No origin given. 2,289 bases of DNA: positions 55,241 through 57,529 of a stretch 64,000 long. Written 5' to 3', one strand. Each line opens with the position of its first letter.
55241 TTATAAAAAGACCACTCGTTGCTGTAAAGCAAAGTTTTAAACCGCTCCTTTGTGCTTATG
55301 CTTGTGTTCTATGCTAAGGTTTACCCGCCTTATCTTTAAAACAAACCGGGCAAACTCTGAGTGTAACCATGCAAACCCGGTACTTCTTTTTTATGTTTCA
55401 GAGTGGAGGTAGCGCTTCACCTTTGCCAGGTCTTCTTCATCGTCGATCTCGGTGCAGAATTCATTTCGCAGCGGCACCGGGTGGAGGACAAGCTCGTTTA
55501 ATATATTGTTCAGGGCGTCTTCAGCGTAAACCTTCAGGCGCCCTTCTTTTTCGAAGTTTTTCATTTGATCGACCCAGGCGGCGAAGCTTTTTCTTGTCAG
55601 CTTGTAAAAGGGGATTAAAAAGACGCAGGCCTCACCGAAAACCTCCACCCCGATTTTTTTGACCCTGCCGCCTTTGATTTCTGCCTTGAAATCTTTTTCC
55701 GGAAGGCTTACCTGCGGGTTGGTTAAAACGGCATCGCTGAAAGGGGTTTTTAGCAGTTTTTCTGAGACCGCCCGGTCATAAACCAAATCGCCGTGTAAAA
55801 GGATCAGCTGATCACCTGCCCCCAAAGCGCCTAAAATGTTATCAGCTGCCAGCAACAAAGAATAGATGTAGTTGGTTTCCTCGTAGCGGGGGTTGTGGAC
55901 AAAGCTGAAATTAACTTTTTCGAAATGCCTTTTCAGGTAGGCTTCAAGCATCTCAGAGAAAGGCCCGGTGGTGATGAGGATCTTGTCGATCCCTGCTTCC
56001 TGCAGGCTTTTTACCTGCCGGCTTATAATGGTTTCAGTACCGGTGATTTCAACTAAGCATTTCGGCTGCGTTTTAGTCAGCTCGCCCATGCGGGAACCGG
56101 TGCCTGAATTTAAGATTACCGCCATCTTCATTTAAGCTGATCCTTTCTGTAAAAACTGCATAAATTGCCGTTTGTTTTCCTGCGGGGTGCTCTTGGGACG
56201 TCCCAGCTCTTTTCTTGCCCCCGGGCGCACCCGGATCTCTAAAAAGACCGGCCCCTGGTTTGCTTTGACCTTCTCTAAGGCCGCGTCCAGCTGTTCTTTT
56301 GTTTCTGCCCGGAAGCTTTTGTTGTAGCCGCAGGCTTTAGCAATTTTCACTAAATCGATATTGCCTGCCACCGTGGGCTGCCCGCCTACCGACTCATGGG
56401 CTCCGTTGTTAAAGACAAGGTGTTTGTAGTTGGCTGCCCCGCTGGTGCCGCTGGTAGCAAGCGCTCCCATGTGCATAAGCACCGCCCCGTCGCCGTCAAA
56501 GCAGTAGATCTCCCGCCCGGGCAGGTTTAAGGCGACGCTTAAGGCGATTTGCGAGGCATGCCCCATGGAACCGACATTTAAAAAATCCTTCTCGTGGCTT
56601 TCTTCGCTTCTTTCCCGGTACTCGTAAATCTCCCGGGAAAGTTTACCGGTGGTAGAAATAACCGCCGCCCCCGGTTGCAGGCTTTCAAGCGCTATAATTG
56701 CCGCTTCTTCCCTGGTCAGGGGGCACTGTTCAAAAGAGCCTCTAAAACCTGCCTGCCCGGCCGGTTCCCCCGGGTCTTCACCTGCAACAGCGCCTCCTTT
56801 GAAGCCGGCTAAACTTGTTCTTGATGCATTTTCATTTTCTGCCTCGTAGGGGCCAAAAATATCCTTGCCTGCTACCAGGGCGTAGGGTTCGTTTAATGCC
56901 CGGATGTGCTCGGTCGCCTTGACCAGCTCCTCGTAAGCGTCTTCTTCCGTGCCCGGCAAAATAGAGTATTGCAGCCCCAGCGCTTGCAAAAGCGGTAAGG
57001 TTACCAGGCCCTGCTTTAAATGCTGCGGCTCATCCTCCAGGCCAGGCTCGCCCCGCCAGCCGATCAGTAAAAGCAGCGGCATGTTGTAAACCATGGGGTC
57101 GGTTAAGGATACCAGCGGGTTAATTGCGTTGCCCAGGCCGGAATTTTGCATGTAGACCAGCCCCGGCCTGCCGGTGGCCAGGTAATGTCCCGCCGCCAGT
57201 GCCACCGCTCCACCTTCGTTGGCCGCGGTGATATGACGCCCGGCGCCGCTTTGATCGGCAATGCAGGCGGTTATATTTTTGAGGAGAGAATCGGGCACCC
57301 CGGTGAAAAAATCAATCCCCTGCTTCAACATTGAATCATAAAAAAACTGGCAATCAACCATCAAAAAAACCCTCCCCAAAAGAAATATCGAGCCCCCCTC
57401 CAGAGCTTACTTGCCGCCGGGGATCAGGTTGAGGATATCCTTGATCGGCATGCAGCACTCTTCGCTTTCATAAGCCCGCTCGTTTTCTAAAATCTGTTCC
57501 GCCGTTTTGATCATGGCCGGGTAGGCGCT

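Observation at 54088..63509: Phosphonate biosynthesis operon coupled to three LicD transferases and a Wzy-like/TPR protein: predicted phosphonate decoration of a cell-wall glycopolymer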

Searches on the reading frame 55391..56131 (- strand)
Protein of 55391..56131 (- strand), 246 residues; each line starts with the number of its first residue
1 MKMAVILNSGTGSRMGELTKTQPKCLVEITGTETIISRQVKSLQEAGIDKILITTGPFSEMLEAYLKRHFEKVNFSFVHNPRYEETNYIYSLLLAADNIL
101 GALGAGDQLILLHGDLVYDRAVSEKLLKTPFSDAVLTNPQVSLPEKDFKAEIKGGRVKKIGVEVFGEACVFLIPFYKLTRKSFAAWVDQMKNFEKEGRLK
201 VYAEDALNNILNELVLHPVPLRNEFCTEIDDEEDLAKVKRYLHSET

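Call 4: search_protein_families(library=pfam, proteins=[window:55391-56131:-], max_evalue=0.01)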
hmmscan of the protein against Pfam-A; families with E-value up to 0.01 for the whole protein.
window:55391-56131:- (246 aa): 3 families
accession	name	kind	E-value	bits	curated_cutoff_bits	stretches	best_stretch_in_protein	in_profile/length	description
PF12804.13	NTP_transf_3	-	5.7e-12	46.5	27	1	4-128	1-109/160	MobA-like NTP transferase domain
PF00483.29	NTP_transferase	-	7.6e-12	45.8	21.2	1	4-125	2-120/245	Nucleotidyl transferase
PF20202.4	DUF6564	-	1.5e-07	31.8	25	1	28-129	10-111/230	Domain of unknown function (DUF6564)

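Call 5: search_protein_families(library=ncbifam, proteins=[window:55391-56131:-], max_evalue=0.01)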
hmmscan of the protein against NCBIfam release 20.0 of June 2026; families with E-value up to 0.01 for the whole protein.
window:55391-56131:- (246 aa): 27 families (the best 25 are shown)
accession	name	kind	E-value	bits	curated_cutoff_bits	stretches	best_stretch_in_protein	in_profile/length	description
NF041135.1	IPPtranDIPPsyn_Thcocales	equivalog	1.3e-18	67.2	580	1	3-243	2-218/419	bifunctional L-myo-inositol-1-phosphate cytidylyltransferase/CDP-L-myo-inositol myo-inositolphosphotransferase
TIGR03992.1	Arch_glmU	subfamily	1.3e-14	53.9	292.1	1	3-160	2-149/393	bifunctional sugar-1-phosphate nucleotidylyltransferase/acetyltransferase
NF045761.1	NAMPUrTaseMurU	equivalog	7.2e-11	42.4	250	1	4-68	3-66/226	N-acetylmuramate alpha-1-phosphate uridylyltransferase MurU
NF041313.1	UDPGP_AglF_Halo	equivalog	1e-10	41.5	400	1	4-124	3-114/234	UTP--glucose-1-phosphate uridylyltransferase AglF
NF038362.1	Sden_1164_fam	equivalog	1e-09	38.3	300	1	2-143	2-142/266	Sden_1164 family protein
NF041173.1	Sug_nt_acttase_Thmprot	equivalog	5e-09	35.6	600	1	4-210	3-196/405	bifunctional sugar-1-phosphate nucleotidylyltransferase/acetyltransferase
NF045665.1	NTPtran_DVU1551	equivalog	5.3e-09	35.6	315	1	3-86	2-75/359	DVU_1551 family NTP transferase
TIGR02091.1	glgC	equivalog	3.7e-07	29.5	424.9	1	3-74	2-73/364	glucose-1-phosphate adenylyltransferase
NF045697.1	MurNAcPUrMurU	equivalog_domain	1e-06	28.4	370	1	6-70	2-65/229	N-acetylmuramate alpha-1-phosphate uridylyltransferase MurU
TIGR01208.1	rmlA_long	equivalog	1.1e-06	27.8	320.25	1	4-80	2-79/353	glucose-1-phosphate thymidylyltransferase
NF001947.0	PRK00725.1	subfamily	4.1e-06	25.8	470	1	3-72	18-87/426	glucose-1-phosphate adenylyltransferase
TIGR02623.1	G1P_cyt_trans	equivalog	5.8e-06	25.9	300.25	1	4-70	3-68/255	glucose-1-phosphate cytidylyltransferase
TIGR00454.1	TIGR00454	hypoth_equivalog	2e-05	24.6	174.7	1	3-73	2-67/183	TIGR00454 family protein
TIGR01099.1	galU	equivalog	2.1e-05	24.2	326.8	1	2-71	2-70/261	UTP--glucose-1-phosphate uridylyltransferase GalU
NF052502.1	man1P_GTase_Rv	exception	3.1e-05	23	440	1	4-67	3-65/352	mannose-1-phosphate guanylyltransferase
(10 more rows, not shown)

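Call 28: search_solved_structures(query=window:55391-56131:-, max_evalue=0.001, show_alignments=2)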
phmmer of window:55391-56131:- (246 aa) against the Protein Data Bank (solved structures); distinct sequences matched with E-value up to 0.001: 9.
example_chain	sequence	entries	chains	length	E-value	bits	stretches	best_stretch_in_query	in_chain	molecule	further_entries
6pd1_A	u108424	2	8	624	5.2e-10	42.8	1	2-136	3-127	Nucleotidyl transferase/aminotransferase, class V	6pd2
1jyk_A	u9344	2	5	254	6.1e-10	42.6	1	4-101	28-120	CTP:phosphocholine Cytidylyltransferase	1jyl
2xme_A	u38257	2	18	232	1.7e-08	37.8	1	3-178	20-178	CTP-INOSITOL-1-PHOSPHATE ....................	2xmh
4mnd_A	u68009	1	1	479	7.6e-08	35.7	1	3-178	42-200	CTP L-myo-inositol-1-phosphate cytidylyltransferase/CDP-L-myo-inositol myo-inositolphospho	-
7x8j_A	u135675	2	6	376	6.3e-07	32.7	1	4-142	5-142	Mannose-1-phosphate guanylyltransferase 1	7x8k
8yre_D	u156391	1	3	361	8.5e-07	32.3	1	4-143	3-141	Mannose-1-phosphate guanylyltransferase 1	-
8hhd_A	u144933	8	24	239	1.4e-06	31.6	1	4-157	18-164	Nucleotidyl transferase | N-acetylmuramate alpha-1-phosphate uridylyltransferase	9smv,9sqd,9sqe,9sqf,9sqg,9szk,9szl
7d72_K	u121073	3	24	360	1.5e-05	28.2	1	4-119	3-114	Mannose-1-phosphate guanyltransferase beta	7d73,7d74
7whr_B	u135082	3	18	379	0.00039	23.6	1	4-99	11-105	Nucleotidyl transferase family protein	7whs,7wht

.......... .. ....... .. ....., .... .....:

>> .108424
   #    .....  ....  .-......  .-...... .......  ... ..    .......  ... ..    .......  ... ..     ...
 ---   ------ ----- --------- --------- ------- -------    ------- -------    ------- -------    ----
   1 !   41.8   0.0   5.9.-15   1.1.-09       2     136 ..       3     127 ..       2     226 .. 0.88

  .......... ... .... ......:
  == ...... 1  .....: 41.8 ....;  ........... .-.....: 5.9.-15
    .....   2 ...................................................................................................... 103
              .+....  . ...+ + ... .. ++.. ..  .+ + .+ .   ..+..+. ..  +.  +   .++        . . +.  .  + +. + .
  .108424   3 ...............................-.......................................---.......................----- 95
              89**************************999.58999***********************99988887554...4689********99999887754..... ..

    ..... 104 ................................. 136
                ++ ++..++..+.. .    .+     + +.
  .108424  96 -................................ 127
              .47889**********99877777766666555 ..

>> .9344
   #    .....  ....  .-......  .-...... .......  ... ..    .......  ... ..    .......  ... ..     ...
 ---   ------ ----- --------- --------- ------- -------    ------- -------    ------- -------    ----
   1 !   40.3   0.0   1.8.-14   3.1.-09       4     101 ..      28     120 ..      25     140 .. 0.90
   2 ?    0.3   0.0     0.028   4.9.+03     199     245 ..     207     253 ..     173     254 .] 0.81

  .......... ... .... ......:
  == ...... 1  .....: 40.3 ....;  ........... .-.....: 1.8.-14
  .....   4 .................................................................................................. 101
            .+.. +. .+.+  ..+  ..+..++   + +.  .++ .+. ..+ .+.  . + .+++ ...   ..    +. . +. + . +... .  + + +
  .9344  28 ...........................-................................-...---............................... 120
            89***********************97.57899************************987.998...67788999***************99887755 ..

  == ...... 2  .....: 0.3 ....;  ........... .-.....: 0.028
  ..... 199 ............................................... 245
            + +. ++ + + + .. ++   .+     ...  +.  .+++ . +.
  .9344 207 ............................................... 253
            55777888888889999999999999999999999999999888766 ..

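Call 56: search_solved_structures(query=A3, max_evalue=0.00001, show_alignments=3)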
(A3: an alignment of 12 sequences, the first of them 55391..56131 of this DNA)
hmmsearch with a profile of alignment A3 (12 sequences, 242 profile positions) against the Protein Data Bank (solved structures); distinct sequences matched with E-value up to 0.00001: 21.
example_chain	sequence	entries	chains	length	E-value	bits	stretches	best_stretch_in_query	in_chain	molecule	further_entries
1jyk_A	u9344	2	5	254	4.3e-20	75.7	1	2-239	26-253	CTP:phosphocholine Cytidylyltransferase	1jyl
6pd1_A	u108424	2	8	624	8.4e-20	74.7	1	2-139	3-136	Nucleotidyl transferase/aminotransferase, class V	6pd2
2xme_A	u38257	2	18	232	5.7e-15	58.9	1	2-235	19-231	CTP-INOSITOL-1-PHOSPHATE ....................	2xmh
4mnd_A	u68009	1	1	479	2e-14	57.1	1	2-237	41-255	CTP L-myo-inositol-1-phosphate cytidylyltransferase/CDP-L-myo-inositol myo-inositolphospho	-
4jd0_A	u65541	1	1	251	2e-10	44.1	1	1-231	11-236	Nucleotidyl transferase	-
8hhd_A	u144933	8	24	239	1e-09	41.7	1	1-143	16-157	Nucleotidyl transferase | N-acetylmuramate alpha-1-phosphate uridylyltransferase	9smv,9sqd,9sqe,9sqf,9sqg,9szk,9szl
2ggo_A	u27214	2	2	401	1.6e-09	41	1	1-216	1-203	401aa long hypothetical glucose-1-phosphate thymidylyltransferase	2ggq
1tzf_A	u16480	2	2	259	2.5e-09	40.4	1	2-77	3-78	Glucose-1-phosphate cytidylyltransferase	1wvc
5z09_A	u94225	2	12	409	2.8e-09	40.3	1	1-215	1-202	Dual sugar-1-phosphate nucleotidylyltransferase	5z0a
7x8j_A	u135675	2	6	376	9.1e-09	38.6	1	1-119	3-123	Mannose-1-phosphate guanylyltransferase 1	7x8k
3hl3_A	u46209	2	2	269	1.5e-08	37.9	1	3-167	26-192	Glucose-1-phosphate thymidylyltransferase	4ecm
8yre_D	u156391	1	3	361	2.2e-08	37.3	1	1-119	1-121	Mannose-1-phosphate guanylyltransferase 1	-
7whr_B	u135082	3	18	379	2.5e-08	37.2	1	1-112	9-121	Nucleotidyl transferase family protein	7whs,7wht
7d72_K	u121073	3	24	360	7.7e-08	35.6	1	1-114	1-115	Mannose-1-phosphate guanyltransferase beta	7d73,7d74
4y7t_A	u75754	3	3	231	2.4e-07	34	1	1-69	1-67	Nucleotidyl transferase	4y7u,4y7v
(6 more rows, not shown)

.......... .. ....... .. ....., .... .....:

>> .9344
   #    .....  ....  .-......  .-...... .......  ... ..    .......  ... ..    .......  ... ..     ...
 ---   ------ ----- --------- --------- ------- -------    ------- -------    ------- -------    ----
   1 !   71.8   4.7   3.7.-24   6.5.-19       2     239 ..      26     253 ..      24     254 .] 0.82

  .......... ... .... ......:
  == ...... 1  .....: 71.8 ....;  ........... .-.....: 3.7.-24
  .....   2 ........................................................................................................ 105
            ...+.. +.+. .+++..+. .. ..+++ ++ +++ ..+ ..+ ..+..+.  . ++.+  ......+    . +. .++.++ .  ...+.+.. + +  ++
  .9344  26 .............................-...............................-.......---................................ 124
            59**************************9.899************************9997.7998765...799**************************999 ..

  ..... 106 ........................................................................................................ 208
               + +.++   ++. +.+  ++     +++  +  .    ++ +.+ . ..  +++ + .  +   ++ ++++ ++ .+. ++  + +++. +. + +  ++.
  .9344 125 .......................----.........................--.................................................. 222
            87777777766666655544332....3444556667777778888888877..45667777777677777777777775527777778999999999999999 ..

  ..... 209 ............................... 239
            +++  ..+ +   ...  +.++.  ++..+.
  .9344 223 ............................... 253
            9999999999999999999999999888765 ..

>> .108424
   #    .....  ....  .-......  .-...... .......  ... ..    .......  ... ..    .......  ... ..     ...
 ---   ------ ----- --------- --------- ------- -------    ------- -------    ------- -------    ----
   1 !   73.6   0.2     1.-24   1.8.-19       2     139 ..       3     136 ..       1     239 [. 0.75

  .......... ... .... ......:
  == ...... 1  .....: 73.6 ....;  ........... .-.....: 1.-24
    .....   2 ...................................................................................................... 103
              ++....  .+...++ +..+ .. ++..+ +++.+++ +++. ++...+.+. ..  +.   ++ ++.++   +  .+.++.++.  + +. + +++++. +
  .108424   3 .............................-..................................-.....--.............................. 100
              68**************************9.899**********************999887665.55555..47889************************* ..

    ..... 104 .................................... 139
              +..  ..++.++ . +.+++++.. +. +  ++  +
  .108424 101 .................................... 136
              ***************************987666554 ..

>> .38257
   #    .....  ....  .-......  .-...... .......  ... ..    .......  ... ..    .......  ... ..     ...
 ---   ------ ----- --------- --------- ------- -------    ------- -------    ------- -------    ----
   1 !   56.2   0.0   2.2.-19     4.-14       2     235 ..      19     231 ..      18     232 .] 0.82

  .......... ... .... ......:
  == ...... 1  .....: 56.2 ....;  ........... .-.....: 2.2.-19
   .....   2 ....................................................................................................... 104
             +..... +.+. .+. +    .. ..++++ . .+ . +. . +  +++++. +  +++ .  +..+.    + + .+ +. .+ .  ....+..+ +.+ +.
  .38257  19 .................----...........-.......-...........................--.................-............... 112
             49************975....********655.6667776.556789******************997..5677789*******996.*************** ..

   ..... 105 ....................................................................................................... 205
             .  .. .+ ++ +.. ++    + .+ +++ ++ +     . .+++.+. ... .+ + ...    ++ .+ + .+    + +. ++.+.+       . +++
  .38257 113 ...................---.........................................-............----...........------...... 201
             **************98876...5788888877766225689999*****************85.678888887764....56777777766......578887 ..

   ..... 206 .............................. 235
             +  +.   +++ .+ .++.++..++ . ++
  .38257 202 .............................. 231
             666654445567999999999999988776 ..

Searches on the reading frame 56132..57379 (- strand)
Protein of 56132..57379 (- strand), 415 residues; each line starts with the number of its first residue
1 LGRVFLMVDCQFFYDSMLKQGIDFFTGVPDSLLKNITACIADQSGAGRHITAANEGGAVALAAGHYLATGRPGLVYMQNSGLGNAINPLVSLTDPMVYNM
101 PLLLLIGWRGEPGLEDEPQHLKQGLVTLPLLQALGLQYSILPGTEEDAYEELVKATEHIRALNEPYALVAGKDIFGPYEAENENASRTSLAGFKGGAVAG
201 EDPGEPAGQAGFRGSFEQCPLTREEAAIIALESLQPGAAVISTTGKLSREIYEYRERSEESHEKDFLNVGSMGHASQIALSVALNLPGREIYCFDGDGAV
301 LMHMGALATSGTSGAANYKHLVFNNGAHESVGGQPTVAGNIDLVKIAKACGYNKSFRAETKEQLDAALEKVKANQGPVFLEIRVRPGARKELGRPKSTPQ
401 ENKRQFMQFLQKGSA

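Call 4: search_protein_families(library=pfam, proteins=[window:56132-57379:-], max_evalue=0.01)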
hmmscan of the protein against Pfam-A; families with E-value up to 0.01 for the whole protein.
window:56132-57379:- (415 aa): 2 families
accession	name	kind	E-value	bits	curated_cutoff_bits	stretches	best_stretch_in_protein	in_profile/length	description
PF02775.26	TPP_enzyme_C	-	1.2e-20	74.2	21.9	1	249-382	7-151/151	Thiamine pyrophosphate enzyme, C-terminal TPP binding domain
PF02776.23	TPP_enzyme_N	-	1.5e-13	51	26.8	1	13-119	7-107/119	Thiamine pyrophosphate enzyme, N-terminal TPP binding domain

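Call 5: search_protein_families(library=ncbifam, proteins=[window:56132-57379:-], max_evalue=0.01)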
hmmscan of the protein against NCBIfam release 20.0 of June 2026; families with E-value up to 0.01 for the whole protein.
window:56132-57379:- (415 aa): 45 families (the best 25 are shown)
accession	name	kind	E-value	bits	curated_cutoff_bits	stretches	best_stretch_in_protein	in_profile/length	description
TIGR03297.1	Ppyr-DeCO2ase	equivalog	1.4e-145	484.8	312.5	1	21-410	1-360/360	phosphonopyruvate decarboxylase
TIGR03846.1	sulfopy_beta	equivalog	4.1e-32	111.6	221.5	1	232-409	9-180/182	sulfopyruvate decarboxylase subunit beta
NF004813.0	PRK06163.1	equivalog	2e-28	99.5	240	1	233-410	25-196/202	hypothetical protein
TIGR03845.1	sulfopyru_alph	equivalog_domain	1.1e-24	87.2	147.95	1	13-169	4-154/160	sulfopyruvate decarboxylase subunit alpha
NF006052.0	PRK08199.1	subfamily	1.4e-14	53.3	539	1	268-388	413-541/559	thiamine pyrophosphate protein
NF006016.1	PRK08155.1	equivalog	2.2e-13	49.5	870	2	269-384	408-532/554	acetolactate synthase large subunit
TIGR00118.1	acolac_lg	equivalog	1.5e-12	46.8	538.35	2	269-385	409-535/557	biosynthetic-type acetolactate synthase large subunit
NF006378.0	PRK08617.1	equivalog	4e-11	42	510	1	271-385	418-539/556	acetolactate synthase AlsS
NF006122.0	PRK08266.1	subfamily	1.5e-10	40.2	571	1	270-386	402-526/543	hypothetical protein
NF005651.0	PRK07418.1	subfamily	3e-10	39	942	1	269-387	434-562/617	acetolactate synthase large subunit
NF006591.0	PRK09124.1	equivalog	4.6e-10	38.4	792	1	267-409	405-551/574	ubiquinone-dependent pyruvate dehydrogenase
NF005485.1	PRK07092.1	equivalog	1.4e-09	37.3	493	1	225-385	351-519/523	benzoylformate decarboxylase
TIGR04377.1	myo_inos_iolD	equivalog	1.9e-09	36.8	715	1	225-332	394-501/616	3D-(3,5/4)-trihydroxycyclohexane-1,2-dione acylhydrolase (decyclizing)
NF005860.0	PRK07789.1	equivalog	1.9e-09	36.4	881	1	269-384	449-578/615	acetolactate synthase large subunit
NF005760.0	PRK07586.1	equivalog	2.1e-09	36.9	363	1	209-383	325-513/514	acetolactate synthase large subunit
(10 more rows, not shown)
